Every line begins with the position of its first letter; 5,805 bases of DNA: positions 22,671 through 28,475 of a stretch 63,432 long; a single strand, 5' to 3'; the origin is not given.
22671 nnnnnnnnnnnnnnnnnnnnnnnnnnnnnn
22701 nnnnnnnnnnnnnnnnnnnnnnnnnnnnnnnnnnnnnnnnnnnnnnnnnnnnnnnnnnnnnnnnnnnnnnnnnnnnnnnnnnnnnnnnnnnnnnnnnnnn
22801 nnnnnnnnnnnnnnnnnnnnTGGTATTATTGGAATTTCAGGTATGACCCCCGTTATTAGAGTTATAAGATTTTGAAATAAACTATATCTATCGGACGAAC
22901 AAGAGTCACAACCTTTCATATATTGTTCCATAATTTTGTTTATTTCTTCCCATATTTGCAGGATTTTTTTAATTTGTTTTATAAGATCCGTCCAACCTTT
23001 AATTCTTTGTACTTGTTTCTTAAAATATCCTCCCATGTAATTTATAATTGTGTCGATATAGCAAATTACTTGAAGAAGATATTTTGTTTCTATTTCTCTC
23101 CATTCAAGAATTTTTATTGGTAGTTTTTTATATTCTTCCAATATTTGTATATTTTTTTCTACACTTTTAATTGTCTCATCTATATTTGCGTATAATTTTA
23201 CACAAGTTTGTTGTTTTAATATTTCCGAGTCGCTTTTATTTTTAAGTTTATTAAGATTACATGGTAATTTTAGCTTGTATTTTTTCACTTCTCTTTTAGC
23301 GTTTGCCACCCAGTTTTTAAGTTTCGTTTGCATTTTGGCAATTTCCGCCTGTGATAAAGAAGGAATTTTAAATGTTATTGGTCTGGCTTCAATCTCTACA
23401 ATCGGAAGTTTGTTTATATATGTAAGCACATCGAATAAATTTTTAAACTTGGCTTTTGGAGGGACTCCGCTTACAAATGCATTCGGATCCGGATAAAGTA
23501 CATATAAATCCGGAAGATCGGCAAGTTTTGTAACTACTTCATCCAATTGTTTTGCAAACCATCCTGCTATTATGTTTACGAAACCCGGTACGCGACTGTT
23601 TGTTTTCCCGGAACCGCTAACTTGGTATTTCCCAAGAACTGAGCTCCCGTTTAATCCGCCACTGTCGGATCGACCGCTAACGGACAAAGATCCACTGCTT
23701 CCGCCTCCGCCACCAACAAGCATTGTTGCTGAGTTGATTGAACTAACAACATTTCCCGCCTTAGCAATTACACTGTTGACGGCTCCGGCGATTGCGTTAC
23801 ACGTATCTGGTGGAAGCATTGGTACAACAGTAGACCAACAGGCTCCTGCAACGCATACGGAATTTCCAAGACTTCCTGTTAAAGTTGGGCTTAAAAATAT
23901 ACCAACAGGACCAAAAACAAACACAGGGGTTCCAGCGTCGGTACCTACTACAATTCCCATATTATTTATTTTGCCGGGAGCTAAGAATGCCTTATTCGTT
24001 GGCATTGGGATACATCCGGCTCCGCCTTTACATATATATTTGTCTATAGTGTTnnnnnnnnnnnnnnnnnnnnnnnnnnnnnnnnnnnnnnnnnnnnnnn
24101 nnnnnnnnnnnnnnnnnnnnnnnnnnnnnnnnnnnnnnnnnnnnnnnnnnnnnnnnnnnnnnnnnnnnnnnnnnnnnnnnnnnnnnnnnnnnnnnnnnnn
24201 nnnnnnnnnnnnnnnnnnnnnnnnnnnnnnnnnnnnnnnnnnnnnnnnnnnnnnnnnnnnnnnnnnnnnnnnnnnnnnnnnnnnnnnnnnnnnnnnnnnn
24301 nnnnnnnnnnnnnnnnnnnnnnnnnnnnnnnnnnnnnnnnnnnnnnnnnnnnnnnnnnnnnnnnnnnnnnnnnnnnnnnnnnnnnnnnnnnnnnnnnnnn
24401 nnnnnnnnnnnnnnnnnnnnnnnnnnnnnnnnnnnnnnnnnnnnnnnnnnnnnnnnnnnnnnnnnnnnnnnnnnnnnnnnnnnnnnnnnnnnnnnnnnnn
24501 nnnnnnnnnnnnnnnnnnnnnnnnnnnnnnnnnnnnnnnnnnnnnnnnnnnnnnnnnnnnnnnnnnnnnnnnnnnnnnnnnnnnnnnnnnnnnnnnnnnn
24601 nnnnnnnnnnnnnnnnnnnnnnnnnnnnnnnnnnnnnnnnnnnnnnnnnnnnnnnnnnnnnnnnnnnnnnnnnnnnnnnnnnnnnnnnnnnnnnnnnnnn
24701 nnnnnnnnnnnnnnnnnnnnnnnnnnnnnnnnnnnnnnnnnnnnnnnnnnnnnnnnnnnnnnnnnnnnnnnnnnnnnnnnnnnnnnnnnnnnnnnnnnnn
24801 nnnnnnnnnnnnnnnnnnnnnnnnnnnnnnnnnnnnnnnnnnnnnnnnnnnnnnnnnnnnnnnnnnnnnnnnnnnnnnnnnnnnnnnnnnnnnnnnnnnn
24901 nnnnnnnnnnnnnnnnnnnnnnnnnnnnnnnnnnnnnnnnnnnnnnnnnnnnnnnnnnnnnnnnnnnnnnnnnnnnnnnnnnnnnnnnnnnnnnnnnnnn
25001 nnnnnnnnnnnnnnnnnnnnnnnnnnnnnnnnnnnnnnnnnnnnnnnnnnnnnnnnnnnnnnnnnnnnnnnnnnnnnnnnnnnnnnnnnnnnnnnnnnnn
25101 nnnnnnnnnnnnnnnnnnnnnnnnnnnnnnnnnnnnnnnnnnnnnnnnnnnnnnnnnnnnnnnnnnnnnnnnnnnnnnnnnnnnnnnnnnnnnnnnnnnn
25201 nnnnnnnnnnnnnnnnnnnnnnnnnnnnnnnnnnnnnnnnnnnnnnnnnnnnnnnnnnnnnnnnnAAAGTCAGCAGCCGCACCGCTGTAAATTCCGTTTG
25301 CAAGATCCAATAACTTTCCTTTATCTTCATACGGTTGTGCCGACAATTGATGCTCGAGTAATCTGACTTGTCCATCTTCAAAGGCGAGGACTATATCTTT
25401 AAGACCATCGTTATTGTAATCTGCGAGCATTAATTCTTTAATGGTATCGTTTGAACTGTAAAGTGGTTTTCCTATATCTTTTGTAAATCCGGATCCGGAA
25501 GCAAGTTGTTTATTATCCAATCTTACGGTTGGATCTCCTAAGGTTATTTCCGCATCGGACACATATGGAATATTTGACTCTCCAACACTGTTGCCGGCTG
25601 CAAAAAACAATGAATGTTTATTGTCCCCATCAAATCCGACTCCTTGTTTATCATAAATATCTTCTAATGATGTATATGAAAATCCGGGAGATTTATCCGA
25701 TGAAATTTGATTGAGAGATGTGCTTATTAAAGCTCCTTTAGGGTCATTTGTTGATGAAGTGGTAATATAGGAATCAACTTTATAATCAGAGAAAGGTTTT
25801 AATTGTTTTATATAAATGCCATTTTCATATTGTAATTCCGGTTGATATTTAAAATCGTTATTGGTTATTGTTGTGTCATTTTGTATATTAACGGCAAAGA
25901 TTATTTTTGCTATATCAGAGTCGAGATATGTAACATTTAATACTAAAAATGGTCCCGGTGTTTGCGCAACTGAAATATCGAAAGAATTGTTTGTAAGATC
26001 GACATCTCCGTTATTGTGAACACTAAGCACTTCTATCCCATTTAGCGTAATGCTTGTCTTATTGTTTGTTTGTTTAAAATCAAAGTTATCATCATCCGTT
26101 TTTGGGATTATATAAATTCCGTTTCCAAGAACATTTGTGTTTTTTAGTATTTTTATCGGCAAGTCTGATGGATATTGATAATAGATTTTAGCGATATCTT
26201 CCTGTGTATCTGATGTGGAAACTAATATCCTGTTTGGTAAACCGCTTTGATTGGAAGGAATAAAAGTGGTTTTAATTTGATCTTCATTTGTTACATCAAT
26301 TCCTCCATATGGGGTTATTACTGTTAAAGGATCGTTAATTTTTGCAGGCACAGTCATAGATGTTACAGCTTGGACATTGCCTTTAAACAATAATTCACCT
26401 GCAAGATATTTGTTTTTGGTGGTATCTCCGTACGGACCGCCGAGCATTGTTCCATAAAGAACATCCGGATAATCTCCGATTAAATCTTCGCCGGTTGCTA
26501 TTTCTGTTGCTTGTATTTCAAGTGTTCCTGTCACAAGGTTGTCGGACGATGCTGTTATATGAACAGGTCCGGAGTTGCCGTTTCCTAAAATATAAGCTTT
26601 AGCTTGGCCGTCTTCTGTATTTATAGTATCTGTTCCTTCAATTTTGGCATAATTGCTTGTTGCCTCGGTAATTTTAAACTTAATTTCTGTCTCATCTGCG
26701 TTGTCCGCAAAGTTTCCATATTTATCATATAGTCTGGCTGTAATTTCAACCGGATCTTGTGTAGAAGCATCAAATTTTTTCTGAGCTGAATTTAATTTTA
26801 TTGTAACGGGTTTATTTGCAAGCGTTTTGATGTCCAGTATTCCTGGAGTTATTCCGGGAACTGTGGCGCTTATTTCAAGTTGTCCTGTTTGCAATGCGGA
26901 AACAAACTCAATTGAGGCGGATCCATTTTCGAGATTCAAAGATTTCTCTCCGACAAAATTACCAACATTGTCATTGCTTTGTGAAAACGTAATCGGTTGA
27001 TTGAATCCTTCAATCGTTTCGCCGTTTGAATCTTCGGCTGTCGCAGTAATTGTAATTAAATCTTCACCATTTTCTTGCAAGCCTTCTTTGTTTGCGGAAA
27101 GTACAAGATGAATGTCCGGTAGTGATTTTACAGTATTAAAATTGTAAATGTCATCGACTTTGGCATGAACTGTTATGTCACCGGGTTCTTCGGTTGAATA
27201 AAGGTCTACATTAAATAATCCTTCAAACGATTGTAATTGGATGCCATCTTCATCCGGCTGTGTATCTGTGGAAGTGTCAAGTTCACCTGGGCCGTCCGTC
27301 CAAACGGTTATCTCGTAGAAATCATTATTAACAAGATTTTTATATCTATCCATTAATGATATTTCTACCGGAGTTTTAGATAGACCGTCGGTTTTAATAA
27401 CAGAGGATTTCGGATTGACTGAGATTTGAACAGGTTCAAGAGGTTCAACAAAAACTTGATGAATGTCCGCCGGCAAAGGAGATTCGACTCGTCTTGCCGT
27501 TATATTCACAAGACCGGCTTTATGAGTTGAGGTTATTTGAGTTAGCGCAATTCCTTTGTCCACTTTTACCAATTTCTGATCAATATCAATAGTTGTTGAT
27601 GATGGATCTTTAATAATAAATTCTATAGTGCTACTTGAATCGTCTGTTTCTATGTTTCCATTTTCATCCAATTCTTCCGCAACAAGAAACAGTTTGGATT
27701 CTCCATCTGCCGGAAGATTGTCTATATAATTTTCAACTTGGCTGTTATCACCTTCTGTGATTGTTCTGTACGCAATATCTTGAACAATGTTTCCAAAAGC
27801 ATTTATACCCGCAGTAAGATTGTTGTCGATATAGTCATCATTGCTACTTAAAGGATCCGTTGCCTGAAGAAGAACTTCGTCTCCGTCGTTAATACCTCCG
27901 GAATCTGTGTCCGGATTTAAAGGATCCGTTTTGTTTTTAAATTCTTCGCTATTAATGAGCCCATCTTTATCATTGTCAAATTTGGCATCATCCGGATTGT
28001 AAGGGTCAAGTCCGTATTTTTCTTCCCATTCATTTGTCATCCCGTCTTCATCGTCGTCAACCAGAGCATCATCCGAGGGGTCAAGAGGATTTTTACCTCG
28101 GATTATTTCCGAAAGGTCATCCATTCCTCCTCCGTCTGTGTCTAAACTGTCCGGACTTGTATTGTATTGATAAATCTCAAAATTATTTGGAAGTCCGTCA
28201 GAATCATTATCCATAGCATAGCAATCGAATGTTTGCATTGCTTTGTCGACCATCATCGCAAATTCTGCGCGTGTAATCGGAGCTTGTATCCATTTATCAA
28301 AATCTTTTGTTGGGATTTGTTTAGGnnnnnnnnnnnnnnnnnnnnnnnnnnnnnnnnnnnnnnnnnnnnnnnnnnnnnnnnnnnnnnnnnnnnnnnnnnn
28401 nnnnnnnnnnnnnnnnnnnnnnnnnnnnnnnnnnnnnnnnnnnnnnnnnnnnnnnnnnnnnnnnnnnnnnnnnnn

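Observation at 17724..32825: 15.1-kb gene encoding a 5033-aa mosaic surface protein, about a quarter of the whole window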

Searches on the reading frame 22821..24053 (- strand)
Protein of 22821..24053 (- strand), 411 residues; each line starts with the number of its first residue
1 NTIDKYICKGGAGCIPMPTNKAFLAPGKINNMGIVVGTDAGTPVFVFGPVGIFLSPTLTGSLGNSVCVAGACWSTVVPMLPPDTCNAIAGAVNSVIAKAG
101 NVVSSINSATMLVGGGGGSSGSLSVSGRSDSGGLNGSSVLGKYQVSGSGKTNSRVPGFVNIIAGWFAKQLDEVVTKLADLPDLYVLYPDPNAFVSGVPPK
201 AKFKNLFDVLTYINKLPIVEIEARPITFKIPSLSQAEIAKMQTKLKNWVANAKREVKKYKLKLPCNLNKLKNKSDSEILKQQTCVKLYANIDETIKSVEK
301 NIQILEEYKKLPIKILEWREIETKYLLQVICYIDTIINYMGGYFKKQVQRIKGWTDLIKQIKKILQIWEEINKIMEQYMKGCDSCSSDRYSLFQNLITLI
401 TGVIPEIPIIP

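Call 47: find_homologous_proteins(query=A3, max_evalue=1e-10)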
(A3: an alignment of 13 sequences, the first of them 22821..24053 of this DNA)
Query A3 (13 sequences): 8000 candidates shared short words with the query, none scored E <= 1e-10.

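Call 60: predict_structure(alignment_id=A3)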
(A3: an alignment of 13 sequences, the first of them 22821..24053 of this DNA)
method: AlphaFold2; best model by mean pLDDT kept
length: 411 residues; sequences in the alignment: 13
mean_pLDDT: 49.7   pTM: 0.27
mean pLDDT of the five models: 49.7, 46.4, 46.1, 44.2, 43.2
residues with pLDDT >= 90: 2; 70-90: 70; 50-70: 118; < 50: 221
segments of 3 or more residues with pLDDT < 50: 1-41, 58-60, 70-72, 83-203, 205-230, 339-345, 384-386, 403-411
pLDDT, mean of each block of 10 residues (from residue 1): 28 38 44 40 54 53 54 52 47 37 27 23 23 24 25 27 35 36 30 35 46 42 40 69 87 85 72 77 82 86 77 67 60 52 47 56 63 58 49 54 39 30
secondary structure, 60 per line:
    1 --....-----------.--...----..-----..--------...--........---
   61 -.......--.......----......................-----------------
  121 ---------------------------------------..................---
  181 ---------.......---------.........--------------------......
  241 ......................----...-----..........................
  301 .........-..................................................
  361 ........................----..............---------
elements in order: H3-6 E45-47 E50-57 E62-68 E71-77 H82-103 H160-177 H190-196 H206-214 H235-262 H275-309 H311-384 H389-402

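Call 76: search_protein_families(library=pfam, alignment_id=A3, max_evalue=1)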
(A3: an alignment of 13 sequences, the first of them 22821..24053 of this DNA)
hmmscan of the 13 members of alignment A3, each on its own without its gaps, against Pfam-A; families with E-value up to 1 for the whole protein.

A. member 1, window:22821-24053:- (411 aa): 2 families
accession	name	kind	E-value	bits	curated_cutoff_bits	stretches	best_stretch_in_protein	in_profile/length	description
PF24781.2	FANCA_helical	-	0.081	13.8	28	0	296-327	6-37/82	FANCA helical domain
PF13233.12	Complex1_LYR_2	-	0.34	12.1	22.3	0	343-381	26-61/80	Complex1_LYR-like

B. families by the number of members that match (of 13 scanned): 18 families
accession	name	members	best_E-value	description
PF17190.9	RecG_N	2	0.41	RecG N-terminal helical domain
PF12319.13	TryThrA_C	1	0.0008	Tryptophan-Threonine-rich plasmodium antigen C terminal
PF08702.15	Fib_alpha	1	0.014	Fibrinogen alpha/beta chain family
PF20553.4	Methyltransf_35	1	0.021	Putative O-methyltransferase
PF16566.10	CREPT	1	0.029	Cell-cycle alteration and expression-elevated protein in tumour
PF16512.11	RhoGAP-FF1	1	0.031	p190-A and -B Rho GAPs FF domain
PF16471.10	JIP_LZII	1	0.054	JNK-interacting protein leucine zipper II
PF24781.2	FANCA_helical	1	0.081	FANCA helical domain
PF00157.23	Pou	1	0.082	Pou domain - N-terminal to homeobox domain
PF14780.11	NEPRO_N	1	0.11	Nucleolus and neural progenitor protein, N-terminal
PF06419.17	COG6_N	1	0.12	Conserved oligomeric complex COG6, N-terminal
PF20277.3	CTD11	1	0.13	C-terminal domain 11 of the ABC-three component (ABC-3C) systems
PF21933.2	MCM5_C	1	0.15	MCM5, C-terminal domain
PF13528.12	Glyco_trans_1_3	1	0.16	Glycosyl transferase family 1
PF23854.1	DUF7217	1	0.18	Domain of unknown function (DUF7217)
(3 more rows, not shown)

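Call 79: search_solved_structures(query=A3, max_evalue=10)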
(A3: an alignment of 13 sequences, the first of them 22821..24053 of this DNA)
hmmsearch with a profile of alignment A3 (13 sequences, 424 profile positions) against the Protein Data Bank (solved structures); distinct sequences matched with E-value up to 10: 26.
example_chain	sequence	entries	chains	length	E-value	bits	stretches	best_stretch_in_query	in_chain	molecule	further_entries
3g6b_A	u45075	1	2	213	0.031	16.2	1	254-335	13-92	Methyl-accepting chemotaxis protein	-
6kos_A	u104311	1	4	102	0.24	13.3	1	262-334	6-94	SUWA (Super WA20)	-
9ti5_C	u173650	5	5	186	0.26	13.2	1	247-322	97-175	Ribosome-recycling factor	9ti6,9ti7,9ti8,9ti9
4yv4_A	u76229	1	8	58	0.49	12.3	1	266-316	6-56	Spindle assembly abnormal protein 5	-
3g67_A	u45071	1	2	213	0.68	11.8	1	254-334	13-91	Methyl-accepting chemotaxis protein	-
6y04_A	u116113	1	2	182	0.99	11.3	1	256-288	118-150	Carbonic anhydrase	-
4xzc_A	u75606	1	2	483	1.3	10.8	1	258-313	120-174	Nucleoprotein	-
7upo_B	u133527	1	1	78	1.4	10.7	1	259-330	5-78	DHT03 protein B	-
9nze_A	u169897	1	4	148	1.5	10.7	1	259-330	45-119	De novo designed protein, EPIC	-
4gfq_A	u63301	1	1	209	1.7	10.5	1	249-330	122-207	Ribosome-recycling factor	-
6zs9_A5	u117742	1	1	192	1.9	10.3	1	243-313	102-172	Ribosome-recycling factor, mitochondrial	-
2irp_A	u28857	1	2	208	2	10.3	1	201-276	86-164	Putative aldolase class 2 protein aq_1979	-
6n1l_A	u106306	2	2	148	2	10.2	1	264-334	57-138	Fibronectin-binding protein BBK32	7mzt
3vjf_A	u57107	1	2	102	2.1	10.2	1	263-334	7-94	WA20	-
6nu2_z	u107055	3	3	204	2.3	10.1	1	243-313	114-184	Ribosome-recycling factor, mitochondrial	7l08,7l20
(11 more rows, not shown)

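Call 97: fold_search(model_id=the predicted structure, library=pdb)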
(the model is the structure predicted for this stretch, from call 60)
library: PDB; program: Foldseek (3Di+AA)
matches with E <= 10: 230; with E <= 0.001: 0
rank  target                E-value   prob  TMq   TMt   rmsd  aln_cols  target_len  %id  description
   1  6jpv_B                7.0e-01  0.30  0.07  0.18  10.3        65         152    8  Structural analysis of AIMP2-DX2 and HSP70 interaction (released 2019-10-02)
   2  7odi                  7.5e-01  0.33  0.07  0.06  11.0        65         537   11  Crystal structure of bovine Hsc70(aa1-554)E213A/D214A in complex with methanesulfonamide (released 2022-06-01)
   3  3dob_A                7.9e-01  0.33  0.07  0.20  10.7        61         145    8  Peptide-binding domain of Heat shock 70 kDa protein F44E5.5 from C.elegans. (released 2008-07-22)
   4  8v2g_A                1.1e+00  0.57  0.15  0.17  11.6       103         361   19  Cryo-EM structure of the KCa2.2 channel in apo state (released 2025-04-23)
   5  4fl9                  1.2e+00  0.23  0.07  0.06  10.9        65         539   11  Crystal Structure of bovine hsc70(aa1-554)E213A/D214A at 1.9A Resolution (released 2013-10-02)
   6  6k39_B                1.2e+00  0.20  0.08  0.19  12.9        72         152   10  Structural analysis of AIMP2-DX2 and HSP70 interaction (released 2019-10-02)
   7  6k39_A                1.3e+00  0.20  0.07  0.19  13.0        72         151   10  Structural analysis of AIMP2-DX2 and HSP70 interaction (released 2019-10-02)
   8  5z8i_MODEL_1_A        1.5e+00  0.11  0.07  0.16  12.1        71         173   14  Solution structure of the SBDbeta domain of yeast Ssa1 (released 2018-09-26)
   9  9vu9_A                1.6e+00  0.57  0.15  0.17   4.3        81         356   21  channel D complex with 4 (released 2026-03-11)
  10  3dqg_D                1.6e+00  0.18  0.07  0.18   8.4        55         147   13  Peptide-binding domain of heat shock 70 kDa protein F, mitochondrial precursor, from Caenorhabditis elegans. (released 2008-07-22)
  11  2op6                  1.6e+00  0.18  0.08  0.18  10.7        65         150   12  Peptide-binding domain of Heat shock 70 kDa protein D precursor from C.elegans (released 2007-02-27)
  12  9vua_A                2.2e+00  0.44  0.15  0.17   4.3        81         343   21  channel A complex with 1 (released 2026-03-11)
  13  4wv5_A                2.3e+00  0.20  0.07  0.20   8.1        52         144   10  HEAT SHOCK PROTEIN 70 SUBSTRATE BINDING DOMAIN (released 2015-01-14)
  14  4po2_B                2.3e+00  0.20  0.07  0.14   8.1        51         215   10  Crystal Structure of the Stress-Inducible Human Heat Shock Protein HSP70 Substrate-Binding Domain in Complex with Pept (released 2014-08-20)
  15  2gts                  2.6e+00  0.75  0.15  0.71   3.7        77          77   16  Structure of Protein of Unknown Function HP0062 from Helicobacter pylori (released 2006-05-30)
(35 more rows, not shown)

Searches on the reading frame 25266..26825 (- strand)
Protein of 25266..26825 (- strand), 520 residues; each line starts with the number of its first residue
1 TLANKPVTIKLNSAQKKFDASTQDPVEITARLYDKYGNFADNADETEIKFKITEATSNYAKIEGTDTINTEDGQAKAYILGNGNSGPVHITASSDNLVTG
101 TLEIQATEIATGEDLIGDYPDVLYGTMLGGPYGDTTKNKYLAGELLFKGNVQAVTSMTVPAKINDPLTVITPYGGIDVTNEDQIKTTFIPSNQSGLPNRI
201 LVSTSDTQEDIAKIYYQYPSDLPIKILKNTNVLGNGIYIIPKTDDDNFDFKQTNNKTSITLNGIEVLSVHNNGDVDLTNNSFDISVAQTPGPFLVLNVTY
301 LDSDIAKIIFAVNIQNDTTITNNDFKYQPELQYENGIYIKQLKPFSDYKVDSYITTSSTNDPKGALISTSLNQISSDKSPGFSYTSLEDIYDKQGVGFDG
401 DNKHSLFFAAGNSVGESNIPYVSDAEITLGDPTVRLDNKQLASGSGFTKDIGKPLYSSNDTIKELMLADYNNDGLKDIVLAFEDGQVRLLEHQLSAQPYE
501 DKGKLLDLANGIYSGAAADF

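Call 80: search_protein_families(library=pfam, proteins=[window:25266-26825:-], max_evalue=0.1)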
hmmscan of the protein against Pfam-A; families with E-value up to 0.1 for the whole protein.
window:25266-26825:- (520 aa): 3 families
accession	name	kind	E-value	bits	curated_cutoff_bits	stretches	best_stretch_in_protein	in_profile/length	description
PF18565.7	Glyco_hydro2_C5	-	1.1e-08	35.3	32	1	9-102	1-102/103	Glycoside hydrolase family 2 C-terminal domain 5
PF02369.22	Big_1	-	0.0043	17.6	34.9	1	9-100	2-86/93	Bacterial Ig-like domain (group 1)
PF13517.12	FG-GAP_3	-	0.007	17.4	26.9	1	469-520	1-51/61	FG-GAP-like repeat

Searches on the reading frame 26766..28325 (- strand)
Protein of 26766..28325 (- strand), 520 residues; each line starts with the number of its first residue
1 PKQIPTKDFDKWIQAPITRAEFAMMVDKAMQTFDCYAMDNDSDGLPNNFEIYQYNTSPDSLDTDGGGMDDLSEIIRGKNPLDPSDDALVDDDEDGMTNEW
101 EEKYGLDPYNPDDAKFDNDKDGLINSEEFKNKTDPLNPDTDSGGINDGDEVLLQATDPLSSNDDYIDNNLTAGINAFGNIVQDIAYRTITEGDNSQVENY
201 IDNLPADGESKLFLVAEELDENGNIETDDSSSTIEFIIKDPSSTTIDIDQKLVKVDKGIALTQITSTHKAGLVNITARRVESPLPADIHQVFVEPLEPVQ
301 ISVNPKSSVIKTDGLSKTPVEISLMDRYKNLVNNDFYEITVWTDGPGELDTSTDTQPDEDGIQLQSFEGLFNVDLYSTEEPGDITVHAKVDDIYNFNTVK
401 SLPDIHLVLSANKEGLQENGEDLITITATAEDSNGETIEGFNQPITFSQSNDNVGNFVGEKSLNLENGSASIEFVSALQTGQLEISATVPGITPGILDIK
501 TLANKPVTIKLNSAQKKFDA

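Call 80: search_protein_families(library=pfam, proteins=[window:26766-28325:-], max_evalue=0.1)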
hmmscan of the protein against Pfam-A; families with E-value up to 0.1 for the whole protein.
window:26766-28325:- (520 aa): 6 families
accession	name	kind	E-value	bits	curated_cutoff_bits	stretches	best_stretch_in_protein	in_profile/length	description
PF18565.7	Glyco_hydro2_C5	-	4.9e-19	68.6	32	2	301-392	1-96/103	Glycoside hydrolase family 2 C-terminal domain 5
PF09134.16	Invasin_D3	-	2e-12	47.9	33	1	409-492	7-85/98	Invasin, domain 3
PF02369.22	Big_1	-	2.5e-11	44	34.9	1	408-490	3-81/93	Bacterial Ig-like domain (group 1)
PF18884.5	TSP3_bac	-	0.01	16.1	25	1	90-111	1-22/22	Bacterial TSP3 repeat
PF00036.39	EF-hand_1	-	0.013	15.5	25.4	1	115-130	8-23/29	EF hand domain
PF13202.12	EF-hand_5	-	0.04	13.9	25.9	1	115-131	7-23/25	EF hand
